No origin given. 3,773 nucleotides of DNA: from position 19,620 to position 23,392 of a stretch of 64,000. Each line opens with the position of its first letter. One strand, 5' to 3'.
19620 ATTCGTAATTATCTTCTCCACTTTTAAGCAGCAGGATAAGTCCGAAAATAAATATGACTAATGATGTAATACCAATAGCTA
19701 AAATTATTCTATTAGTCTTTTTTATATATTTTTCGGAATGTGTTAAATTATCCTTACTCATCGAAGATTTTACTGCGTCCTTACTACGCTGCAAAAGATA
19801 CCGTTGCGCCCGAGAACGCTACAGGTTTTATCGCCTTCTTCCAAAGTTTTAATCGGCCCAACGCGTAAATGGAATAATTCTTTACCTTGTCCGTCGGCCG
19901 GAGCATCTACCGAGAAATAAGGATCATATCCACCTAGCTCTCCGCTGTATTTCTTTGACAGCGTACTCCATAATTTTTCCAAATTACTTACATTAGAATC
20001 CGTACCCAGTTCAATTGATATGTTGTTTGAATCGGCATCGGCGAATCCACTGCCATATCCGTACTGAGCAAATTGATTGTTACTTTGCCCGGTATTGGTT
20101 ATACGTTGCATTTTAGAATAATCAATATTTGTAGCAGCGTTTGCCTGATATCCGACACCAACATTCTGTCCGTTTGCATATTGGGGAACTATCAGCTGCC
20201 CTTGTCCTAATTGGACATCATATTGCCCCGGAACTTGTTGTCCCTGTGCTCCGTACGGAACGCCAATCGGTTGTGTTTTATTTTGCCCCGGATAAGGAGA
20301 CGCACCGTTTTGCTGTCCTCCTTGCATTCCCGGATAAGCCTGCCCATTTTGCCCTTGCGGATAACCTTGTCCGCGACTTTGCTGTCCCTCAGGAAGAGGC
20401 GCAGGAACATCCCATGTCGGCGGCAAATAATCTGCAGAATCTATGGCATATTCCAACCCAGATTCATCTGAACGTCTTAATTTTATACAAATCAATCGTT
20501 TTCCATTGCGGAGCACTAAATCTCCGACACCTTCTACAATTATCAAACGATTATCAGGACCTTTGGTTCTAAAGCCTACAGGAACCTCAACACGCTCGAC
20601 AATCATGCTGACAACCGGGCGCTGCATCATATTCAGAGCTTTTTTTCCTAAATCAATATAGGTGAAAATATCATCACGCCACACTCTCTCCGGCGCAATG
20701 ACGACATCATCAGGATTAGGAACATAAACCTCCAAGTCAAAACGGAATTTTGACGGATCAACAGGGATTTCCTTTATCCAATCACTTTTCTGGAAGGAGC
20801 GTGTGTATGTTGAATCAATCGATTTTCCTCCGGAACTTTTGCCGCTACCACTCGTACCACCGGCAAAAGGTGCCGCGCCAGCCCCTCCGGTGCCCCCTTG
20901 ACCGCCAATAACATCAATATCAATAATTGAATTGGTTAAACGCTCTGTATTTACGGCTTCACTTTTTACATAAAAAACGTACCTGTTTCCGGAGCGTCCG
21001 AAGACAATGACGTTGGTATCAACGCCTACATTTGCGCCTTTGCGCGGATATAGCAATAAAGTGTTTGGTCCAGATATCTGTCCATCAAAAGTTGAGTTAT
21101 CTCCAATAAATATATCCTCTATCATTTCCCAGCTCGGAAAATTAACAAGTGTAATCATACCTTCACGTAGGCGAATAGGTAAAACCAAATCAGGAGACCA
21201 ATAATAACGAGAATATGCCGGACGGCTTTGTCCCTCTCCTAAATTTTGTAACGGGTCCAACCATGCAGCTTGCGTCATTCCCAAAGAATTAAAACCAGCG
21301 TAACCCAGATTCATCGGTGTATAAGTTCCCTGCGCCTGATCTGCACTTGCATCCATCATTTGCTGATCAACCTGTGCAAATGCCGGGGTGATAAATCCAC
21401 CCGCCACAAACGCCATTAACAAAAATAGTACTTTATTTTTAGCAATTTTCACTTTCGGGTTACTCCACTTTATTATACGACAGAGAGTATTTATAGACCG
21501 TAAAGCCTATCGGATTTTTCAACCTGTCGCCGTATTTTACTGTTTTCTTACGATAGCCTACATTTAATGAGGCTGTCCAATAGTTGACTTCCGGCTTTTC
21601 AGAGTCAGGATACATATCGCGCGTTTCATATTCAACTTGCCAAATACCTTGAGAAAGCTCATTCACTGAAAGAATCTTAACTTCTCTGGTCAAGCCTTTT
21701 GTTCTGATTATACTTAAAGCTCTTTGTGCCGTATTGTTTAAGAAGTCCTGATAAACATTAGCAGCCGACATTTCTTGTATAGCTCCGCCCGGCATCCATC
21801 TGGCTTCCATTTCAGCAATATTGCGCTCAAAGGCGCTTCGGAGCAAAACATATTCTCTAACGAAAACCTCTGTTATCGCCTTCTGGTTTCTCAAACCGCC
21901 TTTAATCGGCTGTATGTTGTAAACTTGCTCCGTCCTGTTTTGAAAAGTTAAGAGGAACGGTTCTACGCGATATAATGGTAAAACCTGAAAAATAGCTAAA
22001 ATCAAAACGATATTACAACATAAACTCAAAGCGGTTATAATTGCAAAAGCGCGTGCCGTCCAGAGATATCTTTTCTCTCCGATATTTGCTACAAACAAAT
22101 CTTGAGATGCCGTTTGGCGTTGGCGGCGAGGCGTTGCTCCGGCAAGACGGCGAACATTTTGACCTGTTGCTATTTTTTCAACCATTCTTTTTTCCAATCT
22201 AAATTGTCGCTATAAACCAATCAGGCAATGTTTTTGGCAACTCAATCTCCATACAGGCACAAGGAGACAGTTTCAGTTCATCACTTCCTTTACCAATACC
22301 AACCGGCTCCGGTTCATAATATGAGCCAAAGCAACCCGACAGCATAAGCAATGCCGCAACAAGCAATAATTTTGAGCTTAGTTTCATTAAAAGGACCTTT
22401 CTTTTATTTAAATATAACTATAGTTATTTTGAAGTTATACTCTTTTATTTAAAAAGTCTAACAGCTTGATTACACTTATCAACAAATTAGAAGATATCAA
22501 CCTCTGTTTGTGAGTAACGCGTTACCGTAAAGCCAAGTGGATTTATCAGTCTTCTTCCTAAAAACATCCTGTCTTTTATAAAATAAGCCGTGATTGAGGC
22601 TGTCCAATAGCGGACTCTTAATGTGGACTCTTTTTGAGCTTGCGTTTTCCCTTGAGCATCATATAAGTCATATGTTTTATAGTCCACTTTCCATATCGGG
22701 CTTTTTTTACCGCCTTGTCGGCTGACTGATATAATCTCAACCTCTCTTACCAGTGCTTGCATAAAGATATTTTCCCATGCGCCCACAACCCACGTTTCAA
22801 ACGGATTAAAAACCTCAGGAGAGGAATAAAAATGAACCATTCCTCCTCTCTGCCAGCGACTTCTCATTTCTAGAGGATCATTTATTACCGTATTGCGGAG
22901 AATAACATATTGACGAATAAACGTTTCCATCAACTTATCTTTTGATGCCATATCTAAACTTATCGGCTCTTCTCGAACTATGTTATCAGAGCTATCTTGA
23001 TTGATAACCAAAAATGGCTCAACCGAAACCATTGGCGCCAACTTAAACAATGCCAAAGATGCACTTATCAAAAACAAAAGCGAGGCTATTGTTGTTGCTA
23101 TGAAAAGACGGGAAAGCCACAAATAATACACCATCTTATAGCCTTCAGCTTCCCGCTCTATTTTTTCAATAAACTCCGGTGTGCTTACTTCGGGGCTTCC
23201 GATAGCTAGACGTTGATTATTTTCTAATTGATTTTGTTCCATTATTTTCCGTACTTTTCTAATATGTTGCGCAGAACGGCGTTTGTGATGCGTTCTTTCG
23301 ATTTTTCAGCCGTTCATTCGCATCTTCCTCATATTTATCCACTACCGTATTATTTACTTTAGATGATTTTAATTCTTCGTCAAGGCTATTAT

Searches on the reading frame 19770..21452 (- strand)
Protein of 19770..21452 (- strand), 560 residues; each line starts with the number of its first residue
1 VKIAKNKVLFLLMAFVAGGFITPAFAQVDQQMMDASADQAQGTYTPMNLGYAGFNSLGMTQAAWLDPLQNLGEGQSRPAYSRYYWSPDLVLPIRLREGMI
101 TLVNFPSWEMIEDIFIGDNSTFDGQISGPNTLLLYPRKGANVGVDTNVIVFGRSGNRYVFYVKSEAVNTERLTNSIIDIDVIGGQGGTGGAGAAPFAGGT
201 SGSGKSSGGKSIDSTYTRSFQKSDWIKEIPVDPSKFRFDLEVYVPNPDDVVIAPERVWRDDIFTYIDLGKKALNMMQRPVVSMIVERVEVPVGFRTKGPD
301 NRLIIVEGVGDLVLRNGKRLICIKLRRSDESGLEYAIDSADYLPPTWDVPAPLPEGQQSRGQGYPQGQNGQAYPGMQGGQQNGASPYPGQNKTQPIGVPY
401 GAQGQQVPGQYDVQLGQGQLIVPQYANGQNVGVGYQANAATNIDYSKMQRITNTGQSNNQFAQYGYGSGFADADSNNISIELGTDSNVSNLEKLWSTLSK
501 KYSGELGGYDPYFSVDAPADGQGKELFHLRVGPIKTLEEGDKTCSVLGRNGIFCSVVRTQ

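Call 4: search_protein_families(library=pfam, proteins=[window:19770-21452:-], max_evalue=0.01)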
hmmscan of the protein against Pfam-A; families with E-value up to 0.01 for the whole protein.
window:19770-21452:- (560 aa): 2 families
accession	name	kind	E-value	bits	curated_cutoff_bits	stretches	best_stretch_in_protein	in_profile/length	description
PF03524.21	CagX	-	4e-11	43.6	34.2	1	81-324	4-196/198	Conjugal transfer protein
PF05036.18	SPOR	-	0.00059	20.6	21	1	480-558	7-76/76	SPOR domain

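Call 5: search_protein_families(library=ncbifam, proteins=[window:19770-21452:-], max_evalue=0.01)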
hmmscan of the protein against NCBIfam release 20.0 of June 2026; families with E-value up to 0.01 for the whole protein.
window:19770-21452:- (560 aa): 1 family
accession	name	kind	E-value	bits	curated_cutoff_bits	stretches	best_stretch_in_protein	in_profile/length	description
TIGR02781.1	VirB9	equivalog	1.1e-07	31.8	217.7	1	85-168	35-113/248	P-type conjugative transfer protein VirB9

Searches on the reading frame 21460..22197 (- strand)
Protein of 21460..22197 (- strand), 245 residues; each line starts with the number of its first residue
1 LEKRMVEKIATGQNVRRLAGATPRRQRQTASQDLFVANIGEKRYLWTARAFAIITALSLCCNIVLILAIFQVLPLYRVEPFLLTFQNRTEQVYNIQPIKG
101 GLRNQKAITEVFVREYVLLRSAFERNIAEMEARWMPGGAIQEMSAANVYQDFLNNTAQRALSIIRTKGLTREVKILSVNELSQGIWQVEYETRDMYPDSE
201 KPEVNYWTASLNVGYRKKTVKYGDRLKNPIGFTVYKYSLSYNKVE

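Call 4: search_protein_families(library=pfam, proteins=[window:21460-22197:-], max_evalue=0.01)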
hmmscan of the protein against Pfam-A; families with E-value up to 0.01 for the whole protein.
window:21460-22197:- (245 aa): 1 family
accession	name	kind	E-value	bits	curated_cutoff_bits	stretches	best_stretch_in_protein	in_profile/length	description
PF04335.19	VirB8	-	1.6e-25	90.6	23.2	1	48-239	17-210/213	VirB8 protein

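Call 5: search_protein_families(library=ncbifam, proteins=[window:21460-22197:-], max_evalue=0.01)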
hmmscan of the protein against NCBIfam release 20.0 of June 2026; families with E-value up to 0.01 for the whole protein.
window:21460-22197:- (245 aa): 1 family
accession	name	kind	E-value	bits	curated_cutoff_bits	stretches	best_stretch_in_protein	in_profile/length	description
NF010439.0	PRK13865.1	equivalog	1.9e-13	50.5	188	1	48-242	37-227/237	type IV secretion system protein VirB8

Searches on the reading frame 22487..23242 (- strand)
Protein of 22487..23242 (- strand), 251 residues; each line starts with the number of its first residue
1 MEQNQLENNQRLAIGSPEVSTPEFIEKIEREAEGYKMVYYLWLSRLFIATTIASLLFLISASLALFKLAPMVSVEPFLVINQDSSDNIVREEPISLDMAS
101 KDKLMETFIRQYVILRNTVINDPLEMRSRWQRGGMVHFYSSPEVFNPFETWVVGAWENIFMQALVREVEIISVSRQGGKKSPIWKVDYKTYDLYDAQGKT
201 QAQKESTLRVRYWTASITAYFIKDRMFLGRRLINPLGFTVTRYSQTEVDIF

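Call 4: search_protein_families(library=pfam, proteins=[window:22487-23242:-], max_evalue=0.01)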
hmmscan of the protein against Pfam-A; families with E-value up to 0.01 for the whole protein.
window:22487-23242:- (251 aa): 1 family
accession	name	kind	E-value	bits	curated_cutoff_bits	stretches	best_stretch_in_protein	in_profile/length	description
PF04335.19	VirB8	-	5.5e-16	59.5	23.2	1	49-247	22-212/213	VirB8 protein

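Call 5: search_protein_families(library=ncbifam, proteins=[window:22487-23242:-], max_evalue=0.01)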
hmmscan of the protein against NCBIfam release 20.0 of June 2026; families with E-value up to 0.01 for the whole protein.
window:22487-23242:- (251 aa): 0 families
